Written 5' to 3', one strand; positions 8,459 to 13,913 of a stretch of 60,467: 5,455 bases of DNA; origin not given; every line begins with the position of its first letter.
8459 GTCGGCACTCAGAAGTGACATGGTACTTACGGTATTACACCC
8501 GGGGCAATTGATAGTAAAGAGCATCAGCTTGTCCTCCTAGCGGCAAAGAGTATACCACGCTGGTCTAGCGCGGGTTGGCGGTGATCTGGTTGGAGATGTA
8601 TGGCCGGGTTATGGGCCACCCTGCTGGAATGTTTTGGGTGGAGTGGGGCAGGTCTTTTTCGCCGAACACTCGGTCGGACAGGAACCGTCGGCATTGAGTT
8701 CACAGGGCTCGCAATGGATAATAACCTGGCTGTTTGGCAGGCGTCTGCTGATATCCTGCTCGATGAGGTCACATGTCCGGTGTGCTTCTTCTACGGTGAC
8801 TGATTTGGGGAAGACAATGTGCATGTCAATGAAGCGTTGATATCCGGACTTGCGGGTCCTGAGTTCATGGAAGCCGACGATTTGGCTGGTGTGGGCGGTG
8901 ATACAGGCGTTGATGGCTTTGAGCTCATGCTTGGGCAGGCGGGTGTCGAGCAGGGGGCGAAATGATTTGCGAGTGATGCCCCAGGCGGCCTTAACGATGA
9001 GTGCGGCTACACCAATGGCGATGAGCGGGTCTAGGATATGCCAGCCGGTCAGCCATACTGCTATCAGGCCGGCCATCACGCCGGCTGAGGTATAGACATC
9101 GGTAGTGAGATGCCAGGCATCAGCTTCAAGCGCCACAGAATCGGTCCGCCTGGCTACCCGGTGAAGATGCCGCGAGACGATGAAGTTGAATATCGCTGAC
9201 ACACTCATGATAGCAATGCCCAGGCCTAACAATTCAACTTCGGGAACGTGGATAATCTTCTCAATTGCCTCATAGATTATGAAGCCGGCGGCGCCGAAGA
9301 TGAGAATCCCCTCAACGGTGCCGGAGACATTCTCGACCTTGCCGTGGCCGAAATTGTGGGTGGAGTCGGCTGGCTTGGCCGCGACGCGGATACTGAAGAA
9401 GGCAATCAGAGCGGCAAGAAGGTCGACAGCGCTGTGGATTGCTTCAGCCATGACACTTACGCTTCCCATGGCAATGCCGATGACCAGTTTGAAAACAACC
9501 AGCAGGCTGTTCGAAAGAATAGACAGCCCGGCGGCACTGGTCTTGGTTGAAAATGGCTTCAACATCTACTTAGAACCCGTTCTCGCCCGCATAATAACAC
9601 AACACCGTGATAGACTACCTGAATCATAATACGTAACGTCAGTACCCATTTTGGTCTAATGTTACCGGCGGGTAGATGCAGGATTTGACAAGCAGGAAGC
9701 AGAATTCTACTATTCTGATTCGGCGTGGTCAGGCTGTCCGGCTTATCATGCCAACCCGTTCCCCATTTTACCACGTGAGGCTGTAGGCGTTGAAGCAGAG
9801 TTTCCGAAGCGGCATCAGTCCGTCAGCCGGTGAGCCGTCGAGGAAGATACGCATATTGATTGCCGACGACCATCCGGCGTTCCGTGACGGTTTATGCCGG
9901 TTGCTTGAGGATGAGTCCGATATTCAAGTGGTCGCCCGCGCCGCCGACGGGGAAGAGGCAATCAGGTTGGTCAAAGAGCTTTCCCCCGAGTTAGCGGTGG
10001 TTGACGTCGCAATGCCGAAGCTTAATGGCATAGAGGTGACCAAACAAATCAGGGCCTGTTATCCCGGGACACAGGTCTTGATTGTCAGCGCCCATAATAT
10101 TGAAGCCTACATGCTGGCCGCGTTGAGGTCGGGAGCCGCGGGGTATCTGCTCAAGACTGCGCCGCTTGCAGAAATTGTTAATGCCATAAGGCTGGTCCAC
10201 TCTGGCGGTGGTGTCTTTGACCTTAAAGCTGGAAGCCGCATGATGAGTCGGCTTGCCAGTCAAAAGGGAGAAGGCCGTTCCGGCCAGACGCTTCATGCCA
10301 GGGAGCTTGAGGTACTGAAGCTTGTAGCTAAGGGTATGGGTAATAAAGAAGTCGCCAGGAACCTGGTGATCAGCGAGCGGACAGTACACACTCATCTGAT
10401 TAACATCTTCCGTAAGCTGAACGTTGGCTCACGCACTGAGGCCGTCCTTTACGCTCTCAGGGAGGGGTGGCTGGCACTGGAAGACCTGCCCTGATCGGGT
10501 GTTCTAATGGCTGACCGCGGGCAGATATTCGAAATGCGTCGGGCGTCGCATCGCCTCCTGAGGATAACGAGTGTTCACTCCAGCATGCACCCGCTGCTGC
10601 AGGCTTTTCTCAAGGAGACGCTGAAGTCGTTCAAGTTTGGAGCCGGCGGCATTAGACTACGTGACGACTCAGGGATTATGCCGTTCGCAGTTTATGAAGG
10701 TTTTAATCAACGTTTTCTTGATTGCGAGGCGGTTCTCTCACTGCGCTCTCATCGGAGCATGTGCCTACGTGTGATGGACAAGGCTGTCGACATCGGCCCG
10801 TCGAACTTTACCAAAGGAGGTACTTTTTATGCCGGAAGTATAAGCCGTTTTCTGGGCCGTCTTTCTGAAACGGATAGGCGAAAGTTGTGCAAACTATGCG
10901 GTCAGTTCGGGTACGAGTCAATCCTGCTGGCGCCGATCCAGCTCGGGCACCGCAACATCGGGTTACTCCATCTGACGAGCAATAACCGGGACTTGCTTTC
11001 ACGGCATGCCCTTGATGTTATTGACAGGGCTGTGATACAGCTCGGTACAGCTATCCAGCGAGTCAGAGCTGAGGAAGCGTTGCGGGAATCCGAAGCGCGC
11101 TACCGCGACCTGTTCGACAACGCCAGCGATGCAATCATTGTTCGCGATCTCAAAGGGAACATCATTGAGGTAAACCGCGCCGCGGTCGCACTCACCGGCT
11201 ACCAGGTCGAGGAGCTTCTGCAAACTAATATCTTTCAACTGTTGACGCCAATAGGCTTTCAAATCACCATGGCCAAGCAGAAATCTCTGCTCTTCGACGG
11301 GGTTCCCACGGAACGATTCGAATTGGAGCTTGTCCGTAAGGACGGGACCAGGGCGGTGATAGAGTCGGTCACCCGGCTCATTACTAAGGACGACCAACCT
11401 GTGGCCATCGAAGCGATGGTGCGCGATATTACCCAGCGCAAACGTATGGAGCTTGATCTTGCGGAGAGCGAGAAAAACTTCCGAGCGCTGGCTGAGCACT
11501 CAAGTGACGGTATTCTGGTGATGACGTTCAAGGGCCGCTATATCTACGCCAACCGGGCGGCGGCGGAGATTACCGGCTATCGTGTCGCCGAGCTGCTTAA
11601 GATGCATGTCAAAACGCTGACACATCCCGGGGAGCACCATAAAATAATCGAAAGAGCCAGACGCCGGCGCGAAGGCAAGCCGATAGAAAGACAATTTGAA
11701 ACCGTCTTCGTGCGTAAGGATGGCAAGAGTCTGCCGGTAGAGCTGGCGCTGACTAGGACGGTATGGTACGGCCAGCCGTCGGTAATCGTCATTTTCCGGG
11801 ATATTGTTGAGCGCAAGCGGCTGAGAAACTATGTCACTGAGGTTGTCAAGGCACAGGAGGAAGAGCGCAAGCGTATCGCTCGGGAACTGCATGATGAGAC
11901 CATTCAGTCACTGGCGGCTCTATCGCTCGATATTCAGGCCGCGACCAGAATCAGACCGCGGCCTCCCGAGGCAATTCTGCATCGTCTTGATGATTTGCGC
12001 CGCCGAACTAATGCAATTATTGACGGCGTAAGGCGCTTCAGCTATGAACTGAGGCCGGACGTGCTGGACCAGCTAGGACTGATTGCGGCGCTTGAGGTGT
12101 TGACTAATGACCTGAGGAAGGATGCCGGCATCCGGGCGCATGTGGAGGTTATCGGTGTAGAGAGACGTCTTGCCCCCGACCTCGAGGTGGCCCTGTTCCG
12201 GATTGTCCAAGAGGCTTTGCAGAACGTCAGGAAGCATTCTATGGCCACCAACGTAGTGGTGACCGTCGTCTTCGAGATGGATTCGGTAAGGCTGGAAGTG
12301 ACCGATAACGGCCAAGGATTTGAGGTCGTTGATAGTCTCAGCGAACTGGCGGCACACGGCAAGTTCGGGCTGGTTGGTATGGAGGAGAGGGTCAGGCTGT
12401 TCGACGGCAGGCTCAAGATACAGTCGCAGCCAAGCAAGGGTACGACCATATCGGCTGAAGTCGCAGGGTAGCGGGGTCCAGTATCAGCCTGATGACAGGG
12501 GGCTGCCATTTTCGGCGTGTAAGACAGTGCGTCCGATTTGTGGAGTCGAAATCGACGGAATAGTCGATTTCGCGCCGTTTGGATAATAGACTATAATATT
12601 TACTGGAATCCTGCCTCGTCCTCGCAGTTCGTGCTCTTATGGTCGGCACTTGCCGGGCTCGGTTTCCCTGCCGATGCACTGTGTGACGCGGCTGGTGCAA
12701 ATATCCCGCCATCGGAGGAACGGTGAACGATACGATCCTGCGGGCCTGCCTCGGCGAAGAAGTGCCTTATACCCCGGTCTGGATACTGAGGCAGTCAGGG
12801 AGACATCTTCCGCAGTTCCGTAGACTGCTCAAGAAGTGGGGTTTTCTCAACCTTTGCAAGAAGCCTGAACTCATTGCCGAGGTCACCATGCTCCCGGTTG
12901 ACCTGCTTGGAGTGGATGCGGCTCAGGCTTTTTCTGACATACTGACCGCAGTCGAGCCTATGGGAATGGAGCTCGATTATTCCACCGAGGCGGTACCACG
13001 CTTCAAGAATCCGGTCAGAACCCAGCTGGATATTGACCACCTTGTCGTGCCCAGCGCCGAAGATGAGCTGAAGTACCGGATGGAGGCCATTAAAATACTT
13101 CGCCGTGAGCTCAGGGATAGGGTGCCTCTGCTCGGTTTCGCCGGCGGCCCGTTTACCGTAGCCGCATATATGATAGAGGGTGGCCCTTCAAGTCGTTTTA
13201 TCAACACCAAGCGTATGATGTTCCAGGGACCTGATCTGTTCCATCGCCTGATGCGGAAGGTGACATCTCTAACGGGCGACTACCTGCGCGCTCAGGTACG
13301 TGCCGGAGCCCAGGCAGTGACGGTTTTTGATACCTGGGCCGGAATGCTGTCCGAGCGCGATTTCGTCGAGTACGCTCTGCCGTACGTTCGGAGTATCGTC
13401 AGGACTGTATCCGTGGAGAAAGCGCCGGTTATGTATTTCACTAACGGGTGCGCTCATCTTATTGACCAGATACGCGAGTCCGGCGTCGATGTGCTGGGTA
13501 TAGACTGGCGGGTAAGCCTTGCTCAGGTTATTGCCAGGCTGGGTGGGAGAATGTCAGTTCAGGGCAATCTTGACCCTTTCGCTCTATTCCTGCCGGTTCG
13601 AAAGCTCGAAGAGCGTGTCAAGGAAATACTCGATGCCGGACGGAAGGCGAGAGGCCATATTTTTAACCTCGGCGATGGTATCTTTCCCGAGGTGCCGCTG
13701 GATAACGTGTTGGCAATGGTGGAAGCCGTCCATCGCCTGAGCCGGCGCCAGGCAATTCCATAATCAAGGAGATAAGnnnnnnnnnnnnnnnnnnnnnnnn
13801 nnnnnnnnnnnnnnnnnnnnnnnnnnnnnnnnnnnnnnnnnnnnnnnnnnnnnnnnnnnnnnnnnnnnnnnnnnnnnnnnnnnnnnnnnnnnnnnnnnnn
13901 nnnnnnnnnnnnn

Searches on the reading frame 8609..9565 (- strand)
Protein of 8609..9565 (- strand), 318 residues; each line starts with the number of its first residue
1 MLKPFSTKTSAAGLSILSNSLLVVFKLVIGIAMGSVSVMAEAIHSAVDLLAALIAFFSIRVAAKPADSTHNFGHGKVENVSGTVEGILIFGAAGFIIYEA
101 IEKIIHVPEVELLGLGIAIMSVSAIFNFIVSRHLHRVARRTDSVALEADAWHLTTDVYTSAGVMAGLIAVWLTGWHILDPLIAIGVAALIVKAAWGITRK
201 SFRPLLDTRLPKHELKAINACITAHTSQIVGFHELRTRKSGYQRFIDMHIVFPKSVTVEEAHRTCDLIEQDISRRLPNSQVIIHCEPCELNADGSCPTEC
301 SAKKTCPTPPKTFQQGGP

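Call 11: search_protein_families(library=pfam, proteins=[window:8609-9565:-], max_evalue=0.001)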
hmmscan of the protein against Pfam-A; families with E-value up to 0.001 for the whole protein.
window:8609-9565:- (318 aa): 2 families
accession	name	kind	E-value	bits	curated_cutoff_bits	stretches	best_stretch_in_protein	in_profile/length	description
PF01545.26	Cation_efflux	-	6.6e-51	173.3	26.6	1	14-206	3-198/198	Cation efflux family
PF16916.11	ZT_dimer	-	1.8e-22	79.5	26.7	1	210-288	1-78/78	Dimerisation domain of Zinc Transporter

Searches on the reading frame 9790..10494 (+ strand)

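Call 11: search_protein_families(library=pfam, proteins=[window:9790-10494:+], max_evalue=0.001)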
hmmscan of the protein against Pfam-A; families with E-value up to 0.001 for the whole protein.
window:9790-10494:+ (234 aa): 4 families
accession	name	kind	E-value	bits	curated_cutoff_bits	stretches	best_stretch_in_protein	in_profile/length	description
PF00072.30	Response_reg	-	5.2e-28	97.9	30.2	1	22-134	1-111/111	Response regulator receiver domain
PF00196.25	GerE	-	4.3e-21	74.7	23.5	1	167-222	2-57/57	Bacterial regulatory proteins, luxR family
PF13384.12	HTH_23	-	0.00044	20.4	24.6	0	171-203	6-37/50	Homeodomain-like domain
PF08281.18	Sigma70_r4_2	-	0.00086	19.3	25.7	0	167-203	10-47/54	Sigma-70, region 4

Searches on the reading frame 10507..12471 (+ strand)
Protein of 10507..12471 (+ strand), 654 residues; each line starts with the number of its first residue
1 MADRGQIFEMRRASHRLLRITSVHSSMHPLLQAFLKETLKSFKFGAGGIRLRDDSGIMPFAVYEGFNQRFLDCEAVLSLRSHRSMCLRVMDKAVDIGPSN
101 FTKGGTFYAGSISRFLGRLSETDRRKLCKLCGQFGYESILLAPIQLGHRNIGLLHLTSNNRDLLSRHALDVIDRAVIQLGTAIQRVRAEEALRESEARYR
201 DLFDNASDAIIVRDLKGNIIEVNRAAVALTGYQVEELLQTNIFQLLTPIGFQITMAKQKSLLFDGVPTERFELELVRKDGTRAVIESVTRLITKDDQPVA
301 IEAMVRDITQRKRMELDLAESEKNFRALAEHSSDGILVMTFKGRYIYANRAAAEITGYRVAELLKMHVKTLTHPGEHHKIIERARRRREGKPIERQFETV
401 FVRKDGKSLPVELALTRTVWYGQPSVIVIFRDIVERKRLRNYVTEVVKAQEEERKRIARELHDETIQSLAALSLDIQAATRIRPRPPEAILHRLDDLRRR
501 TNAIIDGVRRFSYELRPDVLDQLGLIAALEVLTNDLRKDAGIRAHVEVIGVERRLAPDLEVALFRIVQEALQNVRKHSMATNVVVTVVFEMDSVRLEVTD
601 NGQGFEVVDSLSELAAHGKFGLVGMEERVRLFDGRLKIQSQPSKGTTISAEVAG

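Call 11: search_protein_families(library=pfam, proteins=[window:10507-12471:+], max_evalue=0.001)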
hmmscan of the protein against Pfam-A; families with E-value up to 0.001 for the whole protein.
window:10507-12471:+ (654 aa): 7 families
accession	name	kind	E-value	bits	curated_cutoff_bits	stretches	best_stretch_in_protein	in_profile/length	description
PF13426.13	PAS_9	-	3.1e-29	101.7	27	2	333-434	1-102/103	PAS domain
PF00989.32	PAS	-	1.1e-28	99.9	22.6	2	324-433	2-113/113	PAS fold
PF13188.13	PAS_8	-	3.6e-21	74.7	21.8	2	197-247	1-51/65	PAS domain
PF08448.16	PAS_4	-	1.5e-16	61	23.1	2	330-438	2-110/110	PAS fold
PF07730.19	HisKA_3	-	1.9e-14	54.4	24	1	453-520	1-68/68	Histidine kinase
PF02518.31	HATPase_c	-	5.8e-12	46.5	26.4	1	560-651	3-106/111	Histidine kinase-, DNA gyrase B-, and HSP90-like ATPase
PF08447.18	PAS_3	-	1.7e-11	44.7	25.6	2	346-412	2-69/89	PAS fold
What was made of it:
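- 9790..12471 (+): LuxR-type response regulator and PAS histidine kinase, upstream of HemE. Call 11.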

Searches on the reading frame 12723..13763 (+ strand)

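Call 11: search_protein_families(library=pfam, proteins=[window:12723-13763:+], max_evalue=0.001)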
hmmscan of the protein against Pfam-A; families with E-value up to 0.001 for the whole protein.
window:12723-13763:+ (346 aa): 1 family
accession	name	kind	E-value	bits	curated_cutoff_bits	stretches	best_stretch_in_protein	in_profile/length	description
PF01208.23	URO-D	-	2.9e-121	405.2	23.9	1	2-338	3-345/346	Uroporphyrinogen decarboxylase (URO-D)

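Call 27: search_protein_families(library=ncbifam, proteins=[window:12723-13763:+], max_evalue=0.001)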
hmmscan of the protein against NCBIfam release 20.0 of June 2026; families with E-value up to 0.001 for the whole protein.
window:12723-13763:+ (346 aa): 5 families
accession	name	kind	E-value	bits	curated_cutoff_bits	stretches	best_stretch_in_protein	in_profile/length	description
TIGR01464.1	hemE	equivalog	1.9e-113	378.9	302.95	1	5-338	2-338/338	uroporphyrinogen decarboxylase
TIGR01463.1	mtaA_cmuA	subfamily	4.9e-31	108.2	235.4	1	46-337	47-336/340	MtaA/CmuA family methyltransferase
NF004889.0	PRK06252.1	subfamily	2.3e-27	95.9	244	1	47-339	49-336/340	methylcobalamin:coenzyme M methyltransferase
NF040654.1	MtaA_Meth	equivalog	5.5e-21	74.8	400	1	47-335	46-331/337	methylcobamide:CoM methyltransferase MtaA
NF041608.1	methylcob_mtaseMtbA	equivalog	5.9e-18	65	600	1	47-336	49-334/339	methylcobamide:CoM methyltransferase MtbA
